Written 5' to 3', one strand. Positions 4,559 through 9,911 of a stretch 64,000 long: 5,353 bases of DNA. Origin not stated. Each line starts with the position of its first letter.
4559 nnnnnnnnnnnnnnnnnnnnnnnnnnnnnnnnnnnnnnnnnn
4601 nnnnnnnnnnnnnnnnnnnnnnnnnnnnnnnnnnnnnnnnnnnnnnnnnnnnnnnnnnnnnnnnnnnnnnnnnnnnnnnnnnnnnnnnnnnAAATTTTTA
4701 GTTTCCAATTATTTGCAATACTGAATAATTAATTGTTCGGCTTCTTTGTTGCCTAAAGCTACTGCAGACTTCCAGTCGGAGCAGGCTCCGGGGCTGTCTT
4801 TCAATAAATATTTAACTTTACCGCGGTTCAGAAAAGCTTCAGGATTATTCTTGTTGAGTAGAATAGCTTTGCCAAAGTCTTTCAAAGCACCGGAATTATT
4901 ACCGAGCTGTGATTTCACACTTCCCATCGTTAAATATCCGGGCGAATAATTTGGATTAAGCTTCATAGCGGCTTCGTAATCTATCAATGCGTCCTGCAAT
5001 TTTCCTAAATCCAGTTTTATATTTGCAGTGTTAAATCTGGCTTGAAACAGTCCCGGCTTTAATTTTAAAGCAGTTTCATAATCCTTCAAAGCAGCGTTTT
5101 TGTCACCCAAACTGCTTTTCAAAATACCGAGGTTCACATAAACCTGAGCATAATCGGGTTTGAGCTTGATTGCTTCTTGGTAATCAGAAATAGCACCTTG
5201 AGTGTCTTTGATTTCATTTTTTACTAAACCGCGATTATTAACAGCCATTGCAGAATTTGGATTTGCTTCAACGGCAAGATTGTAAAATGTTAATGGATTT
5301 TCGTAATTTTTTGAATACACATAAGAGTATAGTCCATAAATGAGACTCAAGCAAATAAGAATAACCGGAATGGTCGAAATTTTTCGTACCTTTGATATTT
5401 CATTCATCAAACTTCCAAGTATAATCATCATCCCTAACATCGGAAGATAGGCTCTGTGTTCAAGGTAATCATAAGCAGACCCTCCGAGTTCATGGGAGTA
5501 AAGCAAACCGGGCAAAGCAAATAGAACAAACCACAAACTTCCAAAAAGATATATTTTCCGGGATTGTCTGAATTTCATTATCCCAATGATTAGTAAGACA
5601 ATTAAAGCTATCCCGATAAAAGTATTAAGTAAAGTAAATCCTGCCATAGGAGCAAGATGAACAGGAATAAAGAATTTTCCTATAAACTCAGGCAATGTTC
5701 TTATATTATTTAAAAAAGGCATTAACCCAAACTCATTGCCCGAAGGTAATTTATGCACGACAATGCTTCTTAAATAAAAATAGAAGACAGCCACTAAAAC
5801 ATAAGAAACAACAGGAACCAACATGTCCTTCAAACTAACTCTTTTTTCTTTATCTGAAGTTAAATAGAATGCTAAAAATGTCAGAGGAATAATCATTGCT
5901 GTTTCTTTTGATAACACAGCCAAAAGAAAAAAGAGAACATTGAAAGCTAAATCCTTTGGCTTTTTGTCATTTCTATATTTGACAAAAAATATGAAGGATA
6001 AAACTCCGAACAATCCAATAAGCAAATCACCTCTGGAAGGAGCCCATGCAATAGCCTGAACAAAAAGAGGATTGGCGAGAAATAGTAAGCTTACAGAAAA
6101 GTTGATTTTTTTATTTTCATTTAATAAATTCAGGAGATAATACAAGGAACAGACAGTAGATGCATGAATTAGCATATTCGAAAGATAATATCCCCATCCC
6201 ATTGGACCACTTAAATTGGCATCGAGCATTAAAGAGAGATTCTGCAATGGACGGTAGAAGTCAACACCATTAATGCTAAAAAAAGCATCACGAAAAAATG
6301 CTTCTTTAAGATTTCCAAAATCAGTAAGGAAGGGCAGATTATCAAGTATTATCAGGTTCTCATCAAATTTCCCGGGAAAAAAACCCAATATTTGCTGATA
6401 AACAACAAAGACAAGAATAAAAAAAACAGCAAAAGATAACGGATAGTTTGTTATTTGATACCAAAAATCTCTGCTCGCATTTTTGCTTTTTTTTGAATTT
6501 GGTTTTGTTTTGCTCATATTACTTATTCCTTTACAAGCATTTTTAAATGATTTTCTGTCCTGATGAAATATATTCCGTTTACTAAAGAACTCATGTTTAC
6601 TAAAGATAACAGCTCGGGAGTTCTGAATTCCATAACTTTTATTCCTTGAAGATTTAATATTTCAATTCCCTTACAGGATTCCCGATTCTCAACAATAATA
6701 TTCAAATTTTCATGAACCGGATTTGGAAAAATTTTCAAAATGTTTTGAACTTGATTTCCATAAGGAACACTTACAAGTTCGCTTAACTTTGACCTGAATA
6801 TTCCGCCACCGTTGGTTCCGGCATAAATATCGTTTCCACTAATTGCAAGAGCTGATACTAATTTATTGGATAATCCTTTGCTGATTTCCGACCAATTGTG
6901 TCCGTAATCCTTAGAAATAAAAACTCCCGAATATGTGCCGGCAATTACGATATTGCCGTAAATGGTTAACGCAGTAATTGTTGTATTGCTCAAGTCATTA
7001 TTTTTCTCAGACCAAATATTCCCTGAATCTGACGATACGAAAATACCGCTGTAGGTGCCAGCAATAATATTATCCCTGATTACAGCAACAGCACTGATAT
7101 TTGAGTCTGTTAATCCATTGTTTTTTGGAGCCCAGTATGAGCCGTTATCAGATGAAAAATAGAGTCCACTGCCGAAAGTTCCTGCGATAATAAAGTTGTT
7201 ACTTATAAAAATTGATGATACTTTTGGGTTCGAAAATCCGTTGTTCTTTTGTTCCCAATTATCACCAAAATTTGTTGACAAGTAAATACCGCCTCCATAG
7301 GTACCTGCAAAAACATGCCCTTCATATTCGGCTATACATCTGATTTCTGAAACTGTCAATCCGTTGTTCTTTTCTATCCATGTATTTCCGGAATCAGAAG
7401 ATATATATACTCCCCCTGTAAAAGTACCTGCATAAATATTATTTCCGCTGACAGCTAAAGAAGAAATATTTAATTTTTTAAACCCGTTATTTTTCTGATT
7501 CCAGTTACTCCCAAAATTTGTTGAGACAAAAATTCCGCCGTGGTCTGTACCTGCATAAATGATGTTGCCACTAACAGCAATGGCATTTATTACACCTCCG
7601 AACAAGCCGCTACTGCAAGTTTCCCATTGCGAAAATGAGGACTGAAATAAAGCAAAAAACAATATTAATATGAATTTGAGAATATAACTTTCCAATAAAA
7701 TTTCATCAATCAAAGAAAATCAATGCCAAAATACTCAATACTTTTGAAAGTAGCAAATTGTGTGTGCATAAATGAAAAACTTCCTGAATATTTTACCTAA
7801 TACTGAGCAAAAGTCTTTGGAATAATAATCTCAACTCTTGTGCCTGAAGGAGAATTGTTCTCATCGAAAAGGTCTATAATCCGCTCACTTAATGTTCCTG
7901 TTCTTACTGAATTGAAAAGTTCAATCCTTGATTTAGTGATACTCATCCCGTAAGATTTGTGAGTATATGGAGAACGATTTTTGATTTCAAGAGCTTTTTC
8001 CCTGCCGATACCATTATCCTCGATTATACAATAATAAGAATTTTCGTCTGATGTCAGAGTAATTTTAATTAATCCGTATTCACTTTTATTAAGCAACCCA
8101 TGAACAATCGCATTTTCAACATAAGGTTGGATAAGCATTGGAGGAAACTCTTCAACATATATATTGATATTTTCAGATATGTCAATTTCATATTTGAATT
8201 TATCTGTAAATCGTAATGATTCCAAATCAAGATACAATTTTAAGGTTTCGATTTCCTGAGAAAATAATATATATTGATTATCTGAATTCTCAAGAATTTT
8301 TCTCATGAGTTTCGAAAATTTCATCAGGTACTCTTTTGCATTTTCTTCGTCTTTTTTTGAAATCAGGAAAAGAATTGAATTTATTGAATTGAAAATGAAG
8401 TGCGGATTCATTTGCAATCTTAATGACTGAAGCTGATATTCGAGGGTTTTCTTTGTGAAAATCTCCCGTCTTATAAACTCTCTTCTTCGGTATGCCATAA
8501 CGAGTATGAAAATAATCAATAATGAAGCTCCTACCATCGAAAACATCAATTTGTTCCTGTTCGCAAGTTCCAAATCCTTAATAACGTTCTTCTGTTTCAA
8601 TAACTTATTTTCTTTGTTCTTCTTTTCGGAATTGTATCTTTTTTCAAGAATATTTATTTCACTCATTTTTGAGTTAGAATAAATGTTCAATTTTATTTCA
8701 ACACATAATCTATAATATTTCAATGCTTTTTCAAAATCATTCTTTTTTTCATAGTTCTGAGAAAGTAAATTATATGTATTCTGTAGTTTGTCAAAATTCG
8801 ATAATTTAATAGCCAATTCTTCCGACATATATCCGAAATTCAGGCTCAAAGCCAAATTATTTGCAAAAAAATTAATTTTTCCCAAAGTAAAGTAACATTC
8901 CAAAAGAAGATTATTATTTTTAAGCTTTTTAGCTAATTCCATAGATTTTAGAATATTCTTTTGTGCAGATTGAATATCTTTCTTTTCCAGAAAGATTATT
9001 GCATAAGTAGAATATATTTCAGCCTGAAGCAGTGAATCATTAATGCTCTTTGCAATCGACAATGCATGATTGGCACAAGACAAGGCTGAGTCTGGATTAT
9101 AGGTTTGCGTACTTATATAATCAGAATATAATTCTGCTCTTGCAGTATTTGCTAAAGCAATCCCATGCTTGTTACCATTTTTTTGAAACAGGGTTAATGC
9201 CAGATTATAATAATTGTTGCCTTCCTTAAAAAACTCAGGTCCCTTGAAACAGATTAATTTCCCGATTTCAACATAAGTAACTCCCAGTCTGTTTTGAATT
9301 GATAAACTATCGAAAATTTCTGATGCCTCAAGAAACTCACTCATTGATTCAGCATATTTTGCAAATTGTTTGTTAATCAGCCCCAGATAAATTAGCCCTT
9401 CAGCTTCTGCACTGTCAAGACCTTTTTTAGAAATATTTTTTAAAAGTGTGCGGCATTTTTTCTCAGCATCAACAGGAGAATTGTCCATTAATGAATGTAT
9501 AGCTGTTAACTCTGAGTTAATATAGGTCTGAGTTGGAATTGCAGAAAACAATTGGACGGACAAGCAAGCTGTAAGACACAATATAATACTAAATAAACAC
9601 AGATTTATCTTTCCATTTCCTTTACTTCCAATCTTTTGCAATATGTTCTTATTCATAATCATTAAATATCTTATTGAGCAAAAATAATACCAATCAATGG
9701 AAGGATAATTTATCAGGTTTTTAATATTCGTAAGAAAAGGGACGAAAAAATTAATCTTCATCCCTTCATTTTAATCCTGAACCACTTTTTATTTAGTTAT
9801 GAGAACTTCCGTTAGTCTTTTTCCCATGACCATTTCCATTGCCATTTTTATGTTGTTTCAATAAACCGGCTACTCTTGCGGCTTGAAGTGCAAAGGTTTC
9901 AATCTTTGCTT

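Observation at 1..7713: Operon-like run: T9SS-secreted beta-propeller, then three tandem TMTC/PMT-like GT-C glycosyltransferase-TPR paralogs, then a GT2. This is a candidate protein O-glycosylation module.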

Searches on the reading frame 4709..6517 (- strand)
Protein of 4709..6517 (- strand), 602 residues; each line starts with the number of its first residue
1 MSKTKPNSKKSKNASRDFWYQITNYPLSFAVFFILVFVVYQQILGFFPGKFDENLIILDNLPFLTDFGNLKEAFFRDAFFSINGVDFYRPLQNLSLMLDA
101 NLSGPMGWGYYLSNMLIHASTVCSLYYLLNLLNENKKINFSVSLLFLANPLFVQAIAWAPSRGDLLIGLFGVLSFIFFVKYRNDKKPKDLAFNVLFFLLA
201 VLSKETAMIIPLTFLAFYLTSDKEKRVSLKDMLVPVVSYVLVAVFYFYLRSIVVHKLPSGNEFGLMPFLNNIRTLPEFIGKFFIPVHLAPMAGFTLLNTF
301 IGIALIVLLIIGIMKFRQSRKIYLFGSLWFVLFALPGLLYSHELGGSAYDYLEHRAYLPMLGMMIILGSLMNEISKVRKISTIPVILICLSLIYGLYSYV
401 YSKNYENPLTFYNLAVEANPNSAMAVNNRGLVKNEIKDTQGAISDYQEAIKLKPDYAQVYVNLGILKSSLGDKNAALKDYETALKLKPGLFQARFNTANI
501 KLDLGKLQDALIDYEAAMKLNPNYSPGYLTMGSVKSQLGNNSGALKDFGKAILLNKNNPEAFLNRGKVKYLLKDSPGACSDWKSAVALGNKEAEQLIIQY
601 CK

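Call 5: search_protein_families(library=pfam, proteins=[window:4709-6517:-], max_evalue=0.01)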
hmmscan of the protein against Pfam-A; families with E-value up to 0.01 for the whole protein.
window:4709-6517:- (602 aa): 18 families
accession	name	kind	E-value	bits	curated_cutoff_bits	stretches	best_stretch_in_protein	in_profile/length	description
PF13414.12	TPR_11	-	1.7e-23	82.4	26.8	3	439-466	10-37/42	TPR repeat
PF00515.34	TPR_1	-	1.3e-22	79.1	27.8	3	457-488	1-32/34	Tetratricopeptide repeat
PF07719.23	TPR_2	-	1.6e-19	68.8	27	2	493-524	3-34/34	Tetratricopeptide repeat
PF13181.12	TPR_8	-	3.7e-19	67.6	25.7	1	457-488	1-32/34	Tetratricopeptide repeat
PF13431.12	TPR_17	-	2.7e-16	58.8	24.4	1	446-477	2-33/34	Tetratricopeptide repeat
PF13432.12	TPR_16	-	5e-12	46.5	32.7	1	463-523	3-63/65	Tetratricopeptide repeat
PF13371.12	TPR_9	-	4.7e-11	43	35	1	398-459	4-65/73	Tetratricopeptide repeat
PF13424.12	TPR_12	-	1.9e-08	34.8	30.1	1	424-487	4-75/77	Tetratricopeptide repeat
PF14559.12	TPR_19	-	6e-08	33.3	25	0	437-481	5-49/68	Tetratricopeptide repeat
PF13231.12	PMT_2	-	1.1e-07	32.6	26.1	1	100-245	14-154/160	Dolichyl-phosphate-mannose-protein mannosyltransferase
PF13428.12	TPR_14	-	5.4e-06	27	23.5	0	495-529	5-39/44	Tetratricopeptide repeat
PF13374.12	TPR_10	-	6.5e-06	26.4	27.5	0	457-486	2-31/42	Tetratricopeptide repeat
PF23914.1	TPR_CcmH_CycH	-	0.00056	20.2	42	0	450-500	43-93/158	Cytochrome c-type biogenesis protein H TPR domain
PF13429.12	TPR_15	-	0.00092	19.2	26.2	1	459-560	148-249/280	Tetratricopeptide repeat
PF10516.15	SHNi-TPR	-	0.0021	18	21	0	475-492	19-36/38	SHNi-TPR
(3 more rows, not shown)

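Call 19: search_protein_families(library=ncbifam, proteins=[window:4709-6517:-], max_evalue=0.001)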
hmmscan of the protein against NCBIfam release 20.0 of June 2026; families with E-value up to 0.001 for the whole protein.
window:4709-6517:- (602 aa): 16 families
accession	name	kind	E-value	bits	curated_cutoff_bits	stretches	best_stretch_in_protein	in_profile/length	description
TIGR00990.1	3a0801s09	subfamily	3.3e-16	59.1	757.25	2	417-523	325-431/615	mitochondrial import receptor subunit TOM70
NF033762.1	social_mot_Tgl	equivalog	5.6e-15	55.4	225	1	427-566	35-177/252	social motility TPR repeat lipoprotein Tgl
TIGR02917.1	PEP_TPR_lipo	equivalog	1.1e-14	53.3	312.2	1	456-569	124-237/899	XrtA/PEP-CTERM system TPR-repeat protein PrsT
NF040959.1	MamA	equivalog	1.4e-13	50.7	200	2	399-486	115-202/204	magnetosome protein MamA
TIGR02552.1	LcrH_SycD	equivalog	6e-13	48.7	104.8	2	504-594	31-121/136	SycD/LcrH family type III secretion system chaperone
TIGR02521.1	type_IV_pilW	equivalog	5.8e-12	45.7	154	2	502-566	42-106/234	type IV pilus biogenesis/stability protein PilW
NF033758.1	gliding_GltE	equivalog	4.8e-10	39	225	1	413-586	76-249/411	adventurous gliding motility TPR repeat lipoprotein GltE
NF008391.2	PRK11189.1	equivalog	6.1e-10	39.1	250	1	428-497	70-139/297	lipoprotein NlpI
NF002725.1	PRK02603.1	equivalog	3.9e-09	36.8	143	1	441-502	53-117/173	photosystem I assembly protein Ycf3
NF033920.0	C39_PA2778_fam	equivalog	1.2e-08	34.7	150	1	405-488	172-255/255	PA2778 family cysteine peptidase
TIGR03663.1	TIGR03663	subfamily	3.3e-07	29.7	126.25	1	161-235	120-196/435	flippase activity-associated protein Agl23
NF047558.1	TPR_END_plus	domain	2.4e-05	24.2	32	0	460-490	2-32/56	TPR end-of-group domain-containing protein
NF047371.1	FlcA_CTERM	equivalog_domain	4.4e-05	22.2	300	1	446-552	422-534/646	periplasmic flagellar collar protein FlcA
NF047507.1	TPR_BatC_Lepto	exception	7.4e-05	22.3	175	0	427-496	69-135/214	TPR repeat-containing protein BatC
TIGR04510.1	mod_pep_cyc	subfamily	0.00012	20.8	400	1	402-560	411-571/814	putative peptide modification system cyclase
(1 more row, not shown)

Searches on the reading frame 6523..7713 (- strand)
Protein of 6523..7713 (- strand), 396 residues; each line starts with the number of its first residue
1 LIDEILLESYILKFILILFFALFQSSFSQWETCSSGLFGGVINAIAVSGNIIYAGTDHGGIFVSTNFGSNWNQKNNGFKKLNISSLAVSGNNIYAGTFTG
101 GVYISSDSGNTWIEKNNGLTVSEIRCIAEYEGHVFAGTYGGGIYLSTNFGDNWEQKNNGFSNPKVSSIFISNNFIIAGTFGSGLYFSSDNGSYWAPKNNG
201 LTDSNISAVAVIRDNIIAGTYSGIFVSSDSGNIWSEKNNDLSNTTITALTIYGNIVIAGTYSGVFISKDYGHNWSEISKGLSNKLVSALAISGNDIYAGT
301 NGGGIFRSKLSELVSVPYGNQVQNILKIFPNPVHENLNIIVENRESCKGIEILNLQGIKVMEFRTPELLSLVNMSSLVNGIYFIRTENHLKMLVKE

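Call 5: search_protein_families(library=pfam, proteins=[window:6523-7713:-], max_evalue=0.01)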
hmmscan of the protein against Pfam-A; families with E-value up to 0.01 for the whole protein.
window:6523-7713:- (396 aa): 4 families
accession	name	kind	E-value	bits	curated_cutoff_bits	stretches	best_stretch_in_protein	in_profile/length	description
PF18962.6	Por_Secre_tail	-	1.3e-09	38.7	27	1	328-391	1-67/75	Secretion system C-terminal sorting domain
PF15902.12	Sortilin-Vps10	-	1.8e-09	37.3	33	1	61-114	3-59/446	Sortilin, neurotensin receptor 3,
PF19755.4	DUF6242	-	2.3e-06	28.1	29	1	44-112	148-217/217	Domain of unknown function (DUF6242)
PF20763.3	UDG-inhib_P56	-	0.00011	22.3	24.1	0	104-127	14-37/53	Phage phi29, UDG inhibitor P56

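Call 19: search_protein_families(library=ncbifam, proteins=[window:6523-7713:-], max_evalue=0.001)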
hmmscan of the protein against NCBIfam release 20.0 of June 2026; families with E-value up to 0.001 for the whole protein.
window:6523-7713:- (396 aa): 4 families
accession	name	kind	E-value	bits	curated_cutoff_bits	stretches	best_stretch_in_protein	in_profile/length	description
NF045728.1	glycosyl_F510_1955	equivalog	3.8e-25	88.6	175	3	46-159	99-216/246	F510_1955 family glycosylhydrolase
TIGR04183.1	Por_Secre_tail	domain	9.3e-07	28.7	23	1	328-388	1-60/72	T9SS type A sorting domain-containing protein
NF053688.1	BamI_Bacteroidota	equivalog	6.3e-06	25.7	370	0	62-198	185-344/452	BamI family beta-barrel-assembly machinery protein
TIGR03300.1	assembly_YfgL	equivalog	0.00032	19.5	285.2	0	214-306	280-374/377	outer membrane protein assembly factor BamB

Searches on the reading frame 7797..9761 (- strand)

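Call 5: search_protein_families(library=pfam, proteins=[window:7797-9761:-], max_evalue=0.01)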
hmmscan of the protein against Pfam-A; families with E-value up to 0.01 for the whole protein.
window:7797-9761:- (654 aa): 5 families
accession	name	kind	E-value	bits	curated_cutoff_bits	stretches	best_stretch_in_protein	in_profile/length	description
PF06580.19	His_kinase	-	3e-21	75.9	25.2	1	443-522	2-81/81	Histidine kinase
PF13424.12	TPR_12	-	3e-12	47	30.1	2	246-316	2-74/77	Tetratricopeptide repeat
PF07719.23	TPR_2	-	1.7e-05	25.1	27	1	329-356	3-30/34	Tetratricopeptide repeat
PF13181.12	TPR_8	-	3.8e-05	24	25.7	1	329-357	3-31/34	Tetratricopeptide repeat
PF02518.31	HATPase_c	-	0.00015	22.7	26.4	1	544-649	10-109/111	Histidine kinase-, DNA gyrase B-, and HSP90-like ATPase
